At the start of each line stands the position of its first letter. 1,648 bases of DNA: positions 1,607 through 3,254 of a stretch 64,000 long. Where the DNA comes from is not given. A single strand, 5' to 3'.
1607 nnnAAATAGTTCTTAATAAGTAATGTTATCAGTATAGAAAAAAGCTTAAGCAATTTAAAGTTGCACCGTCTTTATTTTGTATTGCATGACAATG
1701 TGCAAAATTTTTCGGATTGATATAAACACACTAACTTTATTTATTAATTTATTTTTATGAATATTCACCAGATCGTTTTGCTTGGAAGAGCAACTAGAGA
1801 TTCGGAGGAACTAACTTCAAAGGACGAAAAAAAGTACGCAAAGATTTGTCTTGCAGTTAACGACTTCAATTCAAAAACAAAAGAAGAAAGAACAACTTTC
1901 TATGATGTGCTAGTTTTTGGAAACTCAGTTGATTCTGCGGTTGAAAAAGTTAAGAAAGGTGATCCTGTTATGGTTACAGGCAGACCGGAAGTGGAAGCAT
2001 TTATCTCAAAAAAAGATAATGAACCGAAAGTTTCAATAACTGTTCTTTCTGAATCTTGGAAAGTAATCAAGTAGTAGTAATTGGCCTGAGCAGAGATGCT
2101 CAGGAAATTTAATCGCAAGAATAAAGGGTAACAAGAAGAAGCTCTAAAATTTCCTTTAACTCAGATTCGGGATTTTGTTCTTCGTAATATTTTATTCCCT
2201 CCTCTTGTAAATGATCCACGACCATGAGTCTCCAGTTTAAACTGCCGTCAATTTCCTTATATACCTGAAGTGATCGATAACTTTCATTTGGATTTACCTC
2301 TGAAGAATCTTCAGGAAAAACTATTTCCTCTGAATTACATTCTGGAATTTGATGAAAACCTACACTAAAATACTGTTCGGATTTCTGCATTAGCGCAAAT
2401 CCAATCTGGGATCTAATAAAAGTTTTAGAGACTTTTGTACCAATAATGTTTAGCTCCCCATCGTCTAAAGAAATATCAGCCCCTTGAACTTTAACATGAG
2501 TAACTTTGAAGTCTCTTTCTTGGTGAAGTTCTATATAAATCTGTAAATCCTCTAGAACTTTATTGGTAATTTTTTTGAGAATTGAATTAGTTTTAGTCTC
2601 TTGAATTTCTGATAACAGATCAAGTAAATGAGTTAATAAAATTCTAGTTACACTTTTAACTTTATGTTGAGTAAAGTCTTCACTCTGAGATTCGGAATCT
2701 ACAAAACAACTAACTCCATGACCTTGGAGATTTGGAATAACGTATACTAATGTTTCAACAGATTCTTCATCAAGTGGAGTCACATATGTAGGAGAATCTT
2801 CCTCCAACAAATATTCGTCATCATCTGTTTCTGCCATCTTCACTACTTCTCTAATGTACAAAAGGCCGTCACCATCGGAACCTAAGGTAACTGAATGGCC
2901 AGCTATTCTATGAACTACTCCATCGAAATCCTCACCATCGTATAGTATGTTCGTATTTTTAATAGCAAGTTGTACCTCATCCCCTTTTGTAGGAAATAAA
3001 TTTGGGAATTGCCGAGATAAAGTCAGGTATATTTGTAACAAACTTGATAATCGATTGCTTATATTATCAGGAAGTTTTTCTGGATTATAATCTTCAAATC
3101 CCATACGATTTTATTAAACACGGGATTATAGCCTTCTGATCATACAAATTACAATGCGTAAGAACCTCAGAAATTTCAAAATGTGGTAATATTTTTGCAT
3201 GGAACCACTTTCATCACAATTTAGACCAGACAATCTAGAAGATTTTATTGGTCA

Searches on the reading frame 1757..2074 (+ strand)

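Call 3: search_protein_families(library=pfam, proteins=[window:1757-2074:+], max_evalue=1)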
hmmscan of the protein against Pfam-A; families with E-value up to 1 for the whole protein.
window:1757-2074:+ (105 aa): 2 families
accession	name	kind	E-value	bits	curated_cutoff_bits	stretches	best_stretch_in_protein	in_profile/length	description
PF00436.31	SSB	-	5.3e-17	62.2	26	1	4-98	2-98/104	Single-strand binding protein family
PF01336.31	tRNA_anti-codon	-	0.033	14.5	27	1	48-86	28-61/75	OB-fold nucleic acid binding domain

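Call 4: search_protein_families(library=ncbifam, proteins=[window:1757-2074:+], max_evalue=1)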
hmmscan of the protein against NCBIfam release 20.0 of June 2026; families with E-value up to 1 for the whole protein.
window:1757-2074:+ (105 aa): 16 families
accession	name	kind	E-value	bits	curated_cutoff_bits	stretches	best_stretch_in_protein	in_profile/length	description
TIGR00621.2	ssb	subfamily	1.7e-11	44.8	53.95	1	3-101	4-104/165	single-stranded DNA-binding protein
NF005242.0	PRK06752.1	equivalog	2.1e-10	40.7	189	1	4-82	3-82/112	single-stranded DNA-binding protein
NF004948.0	PRK06293.1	equivalog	3.1e-10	40.2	156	1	7-100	5-95/161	single-stranded DNA-binding protein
NF005579.0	PRK07274.1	equivalog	4.8e-08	32.8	169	1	5-103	4-101/131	single-stranded DNA-binding protein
NF005580.0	PRK07275.1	subfamily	7e-08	32.8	254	1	3-86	2-86/162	single-stranded DNA-binding protein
NF006297.0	PRK08486.1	equivalog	1.6e-07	31.7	212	1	5-96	4-99/182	single-stranded DNA-binding protein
NF005674.0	PRK07459.1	equivalog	2.3e-07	30.8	161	1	1-93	1-90/121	single-stranded DNA-binding protein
NF005170.0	PRK06642.1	equivalog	5.4e-05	23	270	1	3-76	5-83/152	single-stranded DNA-binding protein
NF005241.0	PRK06751.1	equivalog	0.00071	19.7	313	1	4-102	3-101/173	single-stranded DNA-binding protein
NF004972.0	PRK06341.1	equivalog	0.0015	18.5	254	1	3-88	5-95/166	single-stranded DNA-binding protein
NF004357.0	PRK05733.1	subfamily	0.0025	17.8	241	1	3-78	5-84/172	single-stranded DNA-binding protein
NF006533.0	PRK09010.1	subfamily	0.0047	16.9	260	1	3-79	6-86/177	single-stranded DNA-binding protein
NF006445.0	PRK08763.1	subfamily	0.0082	16.4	246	1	3-96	5-100/164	single-stranded DNA-binding protein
NF010292.0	PRK13732.1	subfamily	0.025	14.4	265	1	3-76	6-83/175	single-stranded DNA-binding protein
NF005406.0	PRK06958.1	subfamily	0.068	13.6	252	1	32-96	33-100/182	single-stranded DNA-binding protein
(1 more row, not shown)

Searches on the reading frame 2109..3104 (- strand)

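Call 3: search_protein_families(library=pfam, proteins=[window:2109-3104:-], max_evalue=1)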
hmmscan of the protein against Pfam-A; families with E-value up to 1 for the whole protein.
window:2109-3104:- (331 aa): 0 families

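Call 4: search_protein_families(library=ncbifam, proteins=[window:2109-3104:-], max_evalue=1)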
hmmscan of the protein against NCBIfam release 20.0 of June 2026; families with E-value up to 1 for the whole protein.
window:2109-3104:- (331 aa): 1 family
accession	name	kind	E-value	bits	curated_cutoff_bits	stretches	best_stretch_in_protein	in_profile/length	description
NF045482.1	Endoglyc_H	equivalog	0.0069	15.6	300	1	102-157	67-121/267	endo-beta-N-acetylglucosaminidase H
